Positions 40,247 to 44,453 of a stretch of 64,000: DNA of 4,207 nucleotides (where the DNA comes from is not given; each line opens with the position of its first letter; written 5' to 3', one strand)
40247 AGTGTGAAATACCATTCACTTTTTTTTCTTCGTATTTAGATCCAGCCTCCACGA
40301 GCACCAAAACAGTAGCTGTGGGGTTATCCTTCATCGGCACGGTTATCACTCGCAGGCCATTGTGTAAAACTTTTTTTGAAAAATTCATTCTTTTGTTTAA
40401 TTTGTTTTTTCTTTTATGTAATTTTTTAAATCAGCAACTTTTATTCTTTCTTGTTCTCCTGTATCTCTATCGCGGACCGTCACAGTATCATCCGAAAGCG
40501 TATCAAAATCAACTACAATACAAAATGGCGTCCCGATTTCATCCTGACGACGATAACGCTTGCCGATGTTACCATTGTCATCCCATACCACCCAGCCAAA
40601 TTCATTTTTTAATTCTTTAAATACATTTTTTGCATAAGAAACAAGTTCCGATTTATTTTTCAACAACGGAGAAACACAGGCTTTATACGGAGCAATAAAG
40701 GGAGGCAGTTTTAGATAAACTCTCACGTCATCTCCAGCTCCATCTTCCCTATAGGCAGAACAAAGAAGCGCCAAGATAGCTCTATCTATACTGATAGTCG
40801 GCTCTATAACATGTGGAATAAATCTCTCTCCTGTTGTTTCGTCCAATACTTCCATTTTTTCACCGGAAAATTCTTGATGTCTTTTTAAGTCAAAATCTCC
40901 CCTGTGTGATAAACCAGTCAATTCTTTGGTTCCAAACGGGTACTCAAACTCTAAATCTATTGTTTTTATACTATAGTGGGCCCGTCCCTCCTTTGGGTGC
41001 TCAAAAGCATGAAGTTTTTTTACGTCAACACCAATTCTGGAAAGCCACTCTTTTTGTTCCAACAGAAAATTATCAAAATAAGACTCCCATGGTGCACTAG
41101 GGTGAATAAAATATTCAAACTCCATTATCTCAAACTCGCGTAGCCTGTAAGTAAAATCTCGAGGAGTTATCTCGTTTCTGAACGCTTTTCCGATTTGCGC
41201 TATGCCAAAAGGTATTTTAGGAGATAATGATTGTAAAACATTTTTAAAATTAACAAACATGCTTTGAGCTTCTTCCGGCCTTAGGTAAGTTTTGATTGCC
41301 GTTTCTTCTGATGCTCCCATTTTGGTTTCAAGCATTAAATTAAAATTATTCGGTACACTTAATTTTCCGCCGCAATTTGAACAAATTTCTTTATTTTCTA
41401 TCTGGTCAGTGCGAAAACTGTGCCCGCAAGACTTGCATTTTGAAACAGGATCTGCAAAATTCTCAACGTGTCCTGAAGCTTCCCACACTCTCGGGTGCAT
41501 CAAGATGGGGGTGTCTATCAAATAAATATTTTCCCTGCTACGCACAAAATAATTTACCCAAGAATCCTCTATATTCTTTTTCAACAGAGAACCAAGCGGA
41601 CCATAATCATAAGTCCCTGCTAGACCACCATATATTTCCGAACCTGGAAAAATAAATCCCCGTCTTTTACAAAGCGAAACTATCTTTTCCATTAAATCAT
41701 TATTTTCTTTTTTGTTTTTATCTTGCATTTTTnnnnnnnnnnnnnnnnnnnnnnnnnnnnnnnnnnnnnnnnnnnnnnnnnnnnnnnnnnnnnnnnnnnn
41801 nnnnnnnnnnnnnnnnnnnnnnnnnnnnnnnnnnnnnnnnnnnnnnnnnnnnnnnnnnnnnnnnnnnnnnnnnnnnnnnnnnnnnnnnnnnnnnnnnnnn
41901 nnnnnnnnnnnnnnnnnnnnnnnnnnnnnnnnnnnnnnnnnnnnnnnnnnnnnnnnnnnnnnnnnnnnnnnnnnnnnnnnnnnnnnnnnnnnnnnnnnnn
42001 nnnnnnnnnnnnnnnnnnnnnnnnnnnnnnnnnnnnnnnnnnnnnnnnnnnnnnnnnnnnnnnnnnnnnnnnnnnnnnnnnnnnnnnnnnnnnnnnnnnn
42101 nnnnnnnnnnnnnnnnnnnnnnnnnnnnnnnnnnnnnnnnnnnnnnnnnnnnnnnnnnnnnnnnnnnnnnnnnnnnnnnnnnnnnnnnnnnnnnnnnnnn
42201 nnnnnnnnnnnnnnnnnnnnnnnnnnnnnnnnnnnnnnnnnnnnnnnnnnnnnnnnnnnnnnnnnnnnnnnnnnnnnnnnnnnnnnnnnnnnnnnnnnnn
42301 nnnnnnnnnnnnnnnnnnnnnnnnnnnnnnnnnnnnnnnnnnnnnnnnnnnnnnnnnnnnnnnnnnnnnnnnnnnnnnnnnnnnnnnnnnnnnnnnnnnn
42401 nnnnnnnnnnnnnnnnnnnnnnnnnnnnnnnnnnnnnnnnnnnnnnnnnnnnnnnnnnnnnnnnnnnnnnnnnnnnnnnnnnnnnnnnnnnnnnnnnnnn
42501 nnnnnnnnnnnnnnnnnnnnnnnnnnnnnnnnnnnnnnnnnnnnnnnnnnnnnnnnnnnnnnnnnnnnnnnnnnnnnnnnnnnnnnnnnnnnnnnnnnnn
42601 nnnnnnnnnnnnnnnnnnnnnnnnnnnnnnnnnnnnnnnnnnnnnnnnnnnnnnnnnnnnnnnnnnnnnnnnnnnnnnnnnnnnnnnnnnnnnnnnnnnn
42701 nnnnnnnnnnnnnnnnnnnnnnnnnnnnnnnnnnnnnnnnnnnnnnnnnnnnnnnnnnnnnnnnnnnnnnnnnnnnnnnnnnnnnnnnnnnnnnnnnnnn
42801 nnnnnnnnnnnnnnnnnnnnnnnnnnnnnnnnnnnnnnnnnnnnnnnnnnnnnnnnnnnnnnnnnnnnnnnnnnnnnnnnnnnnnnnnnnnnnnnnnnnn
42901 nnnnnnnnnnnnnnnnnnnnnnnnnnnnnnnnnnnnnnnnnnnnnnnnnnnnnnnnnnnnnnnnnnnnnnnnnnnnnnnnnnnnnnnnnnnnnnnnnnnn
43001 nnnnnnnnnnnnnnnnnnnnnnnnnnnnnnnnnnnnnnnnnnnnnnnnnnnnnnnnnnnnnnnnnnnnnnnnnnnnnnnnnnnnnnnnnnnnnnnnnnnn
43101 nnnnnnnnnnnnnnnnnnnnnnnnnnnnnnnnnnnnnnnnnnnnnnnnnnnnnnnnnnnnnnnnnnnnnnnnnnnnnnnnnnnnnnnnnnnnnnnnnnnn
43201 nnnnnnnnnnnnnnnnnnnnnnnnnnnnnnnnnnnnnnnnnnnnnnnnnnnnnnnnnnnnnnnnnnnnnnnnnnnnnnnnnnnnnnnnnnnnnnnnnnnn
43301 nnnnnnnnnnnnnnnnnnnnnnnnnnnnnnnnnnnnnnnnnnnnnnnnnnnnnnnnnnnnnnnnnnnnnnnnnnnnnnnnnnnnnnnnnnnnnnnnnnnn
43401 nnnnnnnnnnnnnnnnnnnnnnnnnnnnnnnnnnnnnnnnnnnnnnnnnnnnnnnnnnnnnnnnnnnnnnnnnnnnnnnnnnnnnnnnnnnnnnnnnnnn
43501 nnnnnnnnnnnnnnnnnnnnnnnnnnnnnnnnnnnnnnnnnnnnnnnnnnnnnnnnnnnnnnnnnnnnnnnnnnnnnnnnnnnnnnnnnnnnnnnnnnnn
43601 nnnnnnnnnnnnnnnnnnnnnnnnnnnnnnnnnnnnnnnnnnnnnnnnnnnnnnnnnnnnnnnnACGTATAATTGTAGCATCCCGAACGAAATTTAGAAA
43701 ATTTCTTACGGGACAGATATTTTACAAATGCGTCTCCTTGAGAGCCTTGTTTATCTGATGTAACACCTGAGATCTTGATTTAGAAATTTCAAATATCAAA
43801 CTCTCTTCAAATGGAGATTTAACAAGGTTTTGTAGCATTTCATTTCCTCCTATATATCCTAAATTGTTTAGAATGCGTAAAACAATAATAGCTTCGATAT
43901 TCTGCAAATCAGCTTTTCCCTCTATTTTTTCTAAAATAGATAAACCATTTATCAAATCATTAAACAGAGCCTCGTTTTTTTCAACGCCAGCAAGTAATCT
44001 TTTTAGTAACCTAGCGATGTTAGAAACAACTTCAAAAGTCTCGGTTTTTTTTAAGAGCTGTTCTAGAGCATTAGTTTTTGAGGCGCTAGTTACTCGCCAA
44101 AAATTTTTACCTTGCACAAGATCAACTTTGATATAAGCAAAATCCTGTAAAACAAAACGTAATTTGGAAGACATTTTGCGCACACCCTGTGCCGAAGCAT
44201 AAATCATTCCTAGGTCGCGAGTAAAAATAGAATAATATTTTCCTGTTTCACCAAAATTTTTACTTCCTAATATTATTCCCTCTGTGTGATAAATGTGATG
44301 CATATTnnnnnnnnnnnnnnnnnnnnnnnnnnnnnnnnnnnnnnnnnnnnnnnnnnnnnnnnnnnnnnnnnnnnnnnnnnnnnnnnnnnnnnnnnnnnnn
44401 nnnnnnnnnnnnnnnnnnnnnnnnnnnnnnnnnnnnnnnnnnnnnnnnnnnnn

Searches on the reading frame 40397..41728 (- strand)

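Call 59: search_protein_families(library=pfam, proteins=[window:40397-41728:-], max_evalue=0.00001)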
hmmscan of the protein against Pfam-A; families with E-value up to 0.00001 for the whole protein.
window:40397-41728:- (443 aa): 2 families
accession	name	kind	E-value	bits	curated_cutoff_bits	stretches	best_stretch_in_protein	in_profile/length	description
PF03129.25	HGTP_anticodon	-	4.6e-24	84.8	21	1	349-441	1-94/94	Anticodon binding domain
PF00587.30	tRNA-synt_2b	-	1.8e-09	38.3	29.3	1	146-322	10-176/179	tRNA synthetase class II core domain (G, H, P, S and T)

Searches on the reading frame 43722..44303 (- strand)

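Call 59: search_protein_families(library=pfam, proteins=[window:43722-44303:-], max_evalue=0.00001)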
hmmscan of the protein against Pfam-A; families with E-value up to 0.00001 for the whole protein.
window:43722-44303:- (193 aa): 1 family
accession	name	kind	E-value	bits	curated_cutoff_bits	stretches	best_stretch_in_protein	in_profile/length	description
PF11967.14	RecO_N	-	1.6e-12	47.7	27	1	1-75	1-75/80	Recombination protein O N terminal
